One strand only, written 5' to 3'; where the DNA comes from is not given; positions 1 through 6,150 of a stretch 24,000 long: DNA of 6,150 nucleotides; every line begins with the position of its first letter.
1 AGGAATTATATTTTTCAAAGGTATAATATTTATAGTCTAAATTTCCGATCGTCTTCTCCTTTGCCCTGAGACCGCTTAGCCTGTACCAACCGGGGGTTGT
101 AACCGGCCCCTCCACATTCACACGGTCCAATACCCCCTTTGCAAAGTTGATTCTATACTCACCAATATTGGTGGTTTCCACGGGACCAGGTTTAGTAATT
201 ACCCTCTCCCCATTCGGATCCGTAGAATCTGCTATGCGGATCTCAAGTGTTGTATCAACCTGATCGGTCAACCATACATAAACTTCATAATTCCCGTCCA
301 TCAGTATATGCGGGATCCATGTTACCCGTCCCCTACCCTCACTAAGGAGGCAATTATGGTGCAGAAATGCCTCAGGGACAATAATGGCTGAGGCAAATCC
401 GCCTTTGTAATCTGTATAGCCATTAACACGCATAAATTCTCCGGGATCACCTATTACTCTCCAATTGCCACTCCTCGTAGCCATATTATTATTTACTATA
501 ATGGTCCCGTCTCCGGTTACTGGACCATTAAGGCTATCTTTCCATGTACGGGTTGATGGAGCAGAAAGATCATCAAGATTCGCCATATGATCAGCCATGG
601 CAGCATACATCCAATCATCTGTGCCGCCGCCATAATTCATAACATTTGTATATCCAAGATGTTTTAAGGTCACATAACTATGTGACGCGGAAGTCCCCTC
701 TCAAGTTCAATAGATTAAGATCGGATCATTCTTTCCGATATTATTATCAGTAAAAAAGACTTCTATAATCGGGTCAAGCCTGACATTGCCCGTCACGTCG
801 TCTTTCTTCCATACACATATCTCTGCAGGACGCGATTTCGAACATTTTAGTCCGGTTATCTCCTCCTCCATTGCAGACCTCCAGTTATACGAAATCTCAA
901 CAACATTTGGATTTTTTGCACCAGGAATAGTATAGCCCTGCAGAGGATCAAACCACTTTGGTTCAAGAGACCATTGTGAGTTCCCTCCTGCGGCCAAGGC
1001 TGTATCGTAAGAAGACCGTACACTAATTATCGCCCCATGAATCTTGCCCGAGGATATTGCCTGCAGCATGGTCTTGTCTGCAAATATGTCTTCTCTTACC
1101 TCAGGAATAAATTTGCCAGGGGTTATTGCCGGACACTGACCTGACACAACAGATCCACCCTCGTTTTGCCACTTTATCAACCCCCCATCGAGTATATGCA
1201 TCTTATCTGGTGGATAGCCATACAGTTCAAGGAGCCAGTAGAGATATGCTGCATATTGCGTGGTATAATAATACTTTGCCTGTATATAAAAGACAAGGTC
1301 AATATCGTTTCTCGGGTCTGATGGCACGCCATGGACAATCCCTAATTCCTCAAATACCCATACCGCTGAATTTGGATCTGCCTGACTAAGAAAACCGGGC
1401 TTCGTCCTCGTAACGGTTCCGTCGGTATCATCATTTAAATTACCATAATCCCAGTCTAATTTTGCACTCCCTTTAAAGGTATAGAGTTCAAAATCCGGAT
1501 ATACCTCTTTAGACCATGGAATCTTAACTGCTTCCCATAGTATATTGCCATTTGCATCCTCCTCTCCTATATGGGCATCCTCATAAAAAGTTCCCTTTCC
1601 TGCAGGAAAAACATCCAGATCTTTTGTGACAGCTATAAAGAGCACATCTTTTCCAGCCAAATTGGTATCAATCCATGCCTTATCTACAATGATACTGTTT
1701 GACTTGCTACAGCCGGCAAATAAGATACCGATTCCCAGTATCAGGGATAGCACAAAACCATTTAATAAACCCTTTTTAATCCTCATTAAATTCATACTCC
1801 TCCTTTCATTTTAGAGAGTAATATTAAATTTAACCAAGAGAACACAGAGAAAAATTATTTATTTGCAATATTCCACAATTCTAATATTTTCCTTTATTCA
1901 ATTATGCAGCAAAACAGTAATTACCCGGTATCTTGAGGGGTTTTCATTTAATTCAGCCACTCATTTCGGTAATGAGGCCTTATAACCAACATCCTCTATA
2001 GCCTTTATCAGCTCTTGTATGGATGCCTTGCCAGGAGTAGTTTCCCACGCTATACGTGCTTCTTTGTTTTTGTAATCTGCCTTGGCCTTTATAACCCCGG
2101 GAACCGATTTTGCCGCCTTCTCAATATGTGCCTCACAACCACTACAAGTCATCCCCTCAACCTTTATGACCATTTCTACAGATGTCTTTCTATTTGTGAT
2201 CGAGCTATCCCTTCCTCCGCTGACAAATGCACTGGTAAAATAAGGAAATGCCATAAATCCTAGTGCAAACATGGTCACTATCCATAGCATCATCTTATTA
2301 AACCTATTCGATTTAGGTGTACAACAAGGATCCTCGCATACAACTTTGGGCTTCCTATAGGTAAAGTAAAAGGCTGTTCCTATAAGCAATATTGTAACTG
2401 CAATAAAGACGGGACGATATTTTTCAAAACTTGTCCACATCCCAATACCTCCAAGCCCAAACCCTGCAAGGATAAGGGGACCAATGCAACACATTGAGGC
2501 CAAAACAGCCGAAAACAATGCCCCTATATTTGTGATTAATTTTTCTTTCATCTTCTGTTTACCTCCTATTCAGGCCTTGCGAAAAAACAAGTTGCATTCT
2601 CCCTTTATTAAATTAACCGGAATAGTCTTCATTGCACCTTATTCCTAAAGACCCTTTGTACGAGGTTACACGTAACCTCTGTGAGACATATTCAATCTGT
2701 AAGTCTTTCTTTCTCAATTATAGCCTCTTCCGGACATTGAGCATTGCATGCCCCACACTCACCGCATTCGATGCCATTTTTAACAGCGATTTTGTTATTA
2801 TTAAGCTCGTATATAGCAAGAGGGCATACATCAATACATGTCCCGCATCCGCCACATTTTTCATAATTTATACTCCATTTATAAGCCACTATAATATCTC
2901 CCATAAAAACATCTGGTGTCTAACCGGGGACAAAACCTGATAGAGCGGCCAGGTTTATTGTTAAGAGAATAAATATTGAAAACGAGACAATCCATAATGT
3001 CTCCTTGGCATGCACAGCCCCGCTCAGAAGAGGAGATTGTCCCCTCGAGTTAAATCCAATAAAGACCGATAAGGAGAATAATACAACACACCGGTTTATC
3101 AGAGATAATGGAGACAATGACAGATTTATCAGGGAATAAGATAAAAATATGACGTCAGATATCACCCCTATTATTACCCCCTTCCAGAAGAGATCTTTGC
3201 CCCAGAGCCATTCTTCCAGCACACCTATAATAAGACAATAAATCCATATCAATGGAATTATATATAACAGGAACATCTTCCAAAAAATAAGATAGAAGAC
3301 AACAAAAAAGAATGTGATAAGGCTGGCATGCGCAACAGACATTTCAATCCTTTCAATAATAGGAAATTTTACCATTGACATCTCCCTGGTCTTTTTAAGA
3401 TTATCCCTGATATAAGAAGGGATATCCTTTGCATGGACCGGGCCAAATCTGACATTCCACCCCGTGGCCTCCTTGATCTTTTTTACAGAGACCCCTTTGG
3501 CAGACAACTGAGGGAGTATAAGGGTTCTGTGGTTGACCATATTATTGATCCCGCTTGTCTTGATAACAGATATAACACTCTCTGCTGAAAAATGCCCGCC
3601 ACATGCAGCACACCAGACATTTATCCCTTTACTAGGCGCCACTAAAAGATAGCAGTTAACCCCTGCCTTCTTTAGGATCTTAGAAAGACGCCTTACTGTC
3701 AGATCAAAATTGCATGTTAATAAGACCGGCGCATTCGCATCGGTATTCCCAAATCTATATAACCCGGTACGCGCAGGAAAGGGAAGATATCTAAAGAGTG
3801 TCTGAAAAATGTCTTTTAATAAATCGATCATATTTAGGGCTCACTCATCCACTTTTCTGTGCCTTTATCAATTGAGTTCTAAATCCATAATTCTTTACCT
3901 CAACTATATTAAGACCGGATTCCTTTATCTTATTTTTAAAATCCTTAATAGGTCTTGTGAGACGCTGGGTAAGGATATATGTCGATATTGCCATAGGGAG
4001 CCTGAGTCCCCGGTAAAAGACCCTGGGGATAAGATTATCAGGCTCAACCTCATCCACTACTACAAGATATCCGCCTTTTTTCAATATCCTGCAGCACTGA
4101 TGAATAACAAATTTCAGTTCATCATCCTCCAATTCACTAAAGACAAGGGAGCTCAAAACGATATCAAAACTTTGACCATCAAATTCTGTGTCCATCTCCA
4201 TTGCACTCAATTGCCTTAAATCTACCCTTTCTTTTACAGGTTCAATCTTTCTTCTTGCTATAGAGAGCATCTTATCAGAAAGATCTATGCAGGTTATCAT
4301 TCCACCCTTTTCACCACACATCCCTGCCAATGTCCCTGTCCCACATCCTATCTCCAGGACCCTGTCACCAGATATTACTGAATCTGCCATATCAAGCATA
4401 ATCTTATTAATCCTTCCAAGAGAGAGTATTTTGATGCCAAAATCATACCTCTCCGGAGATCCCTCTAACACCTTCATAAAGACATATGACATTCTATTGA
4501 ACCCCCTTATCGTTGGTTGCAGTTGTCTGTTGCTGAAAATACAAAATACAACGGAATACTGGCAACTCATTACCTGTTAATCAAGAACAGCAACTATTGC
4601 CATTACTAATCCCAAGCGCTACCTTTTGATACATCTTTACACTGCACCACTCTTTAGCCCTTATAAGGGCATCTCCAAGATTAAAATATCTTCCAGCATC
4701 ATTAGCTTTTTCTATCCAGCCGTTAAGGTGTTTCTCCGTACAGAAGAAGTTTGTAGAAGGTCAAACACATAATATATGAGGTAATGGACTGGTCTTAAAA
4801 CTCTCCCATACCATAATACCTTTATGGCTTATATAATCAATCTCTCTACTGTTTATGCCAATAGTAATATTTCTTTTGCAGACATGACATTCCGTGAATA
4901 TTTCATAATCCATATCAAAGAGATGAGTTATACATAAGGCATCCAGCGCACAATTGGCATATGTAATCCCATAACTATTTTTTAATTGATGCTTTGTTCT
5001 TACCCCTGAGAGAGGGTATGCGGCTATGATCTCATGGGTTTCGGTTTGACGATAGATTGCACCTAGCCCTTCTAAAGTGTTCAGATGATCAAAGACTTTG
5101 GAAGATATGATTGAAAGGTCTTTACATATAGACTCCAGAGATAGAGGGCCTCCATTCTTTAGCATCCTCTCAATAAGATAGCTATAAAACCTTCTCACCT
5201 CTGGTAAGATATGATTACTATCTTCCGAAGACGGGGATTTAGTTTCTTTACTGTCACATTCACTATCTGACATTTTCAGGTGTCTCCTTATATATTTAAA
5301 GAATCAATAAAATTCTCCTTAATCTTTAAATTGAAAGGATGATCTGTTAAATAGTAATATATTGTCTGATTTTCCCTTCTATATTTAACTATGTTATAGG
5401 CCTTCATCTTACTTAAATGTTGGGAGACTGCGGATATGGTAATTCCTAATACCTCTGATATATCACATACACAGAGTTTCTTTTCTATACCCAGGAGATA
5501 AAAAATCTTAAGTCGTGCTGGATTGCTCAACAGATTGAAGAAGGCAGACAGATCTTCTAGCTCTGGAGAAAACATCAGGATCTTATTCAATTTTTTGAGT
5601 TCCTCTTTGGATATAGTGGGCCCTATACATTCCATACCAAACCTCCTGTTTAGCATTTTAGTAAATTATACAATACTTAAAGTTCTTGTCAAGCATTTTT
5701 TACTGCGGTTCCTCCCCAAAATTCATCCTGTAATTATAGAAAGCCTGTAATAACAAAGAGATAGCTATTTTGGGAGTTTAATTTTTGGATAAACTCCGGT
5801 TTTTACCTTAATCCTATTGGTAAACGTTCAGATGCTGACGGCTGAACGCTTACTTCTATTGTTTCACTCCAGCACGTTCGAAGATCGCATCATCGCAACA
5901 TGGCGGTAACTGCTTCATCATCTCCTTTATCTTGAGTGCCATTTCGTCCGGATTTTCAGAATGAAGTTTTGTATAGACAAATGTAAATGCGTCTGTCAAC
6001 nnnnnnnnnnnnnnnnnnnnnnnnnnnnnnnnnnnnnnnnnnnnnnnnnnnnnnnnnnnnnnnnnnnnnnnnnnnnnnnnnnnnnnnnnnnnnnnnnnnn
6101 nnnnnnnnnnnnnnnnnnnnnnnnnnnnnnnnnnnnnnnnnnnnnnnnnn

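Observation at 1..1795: Rhodanese active-site loop encoded as Y-UGA-T-UGA-E-G: a possible double-selenocysteine sulfur/selenium transferase lipoprotein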

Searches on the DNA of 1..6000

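Call 96: search_rna_families(source=window, start=1, end=6000, threshold=evalue, max_evalue=1)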
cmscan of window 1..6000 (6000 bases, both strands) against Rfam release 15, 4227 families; matches with E-value up to 1: 1.
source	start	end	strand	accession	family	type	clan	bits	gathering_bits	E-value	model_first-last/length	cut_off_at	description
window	5886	5923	-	RF01141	sR18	Gene; snRNA; snoRNA; CD-box;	-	19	45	0.73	1-56/56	no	Small nucleolar RNA sR18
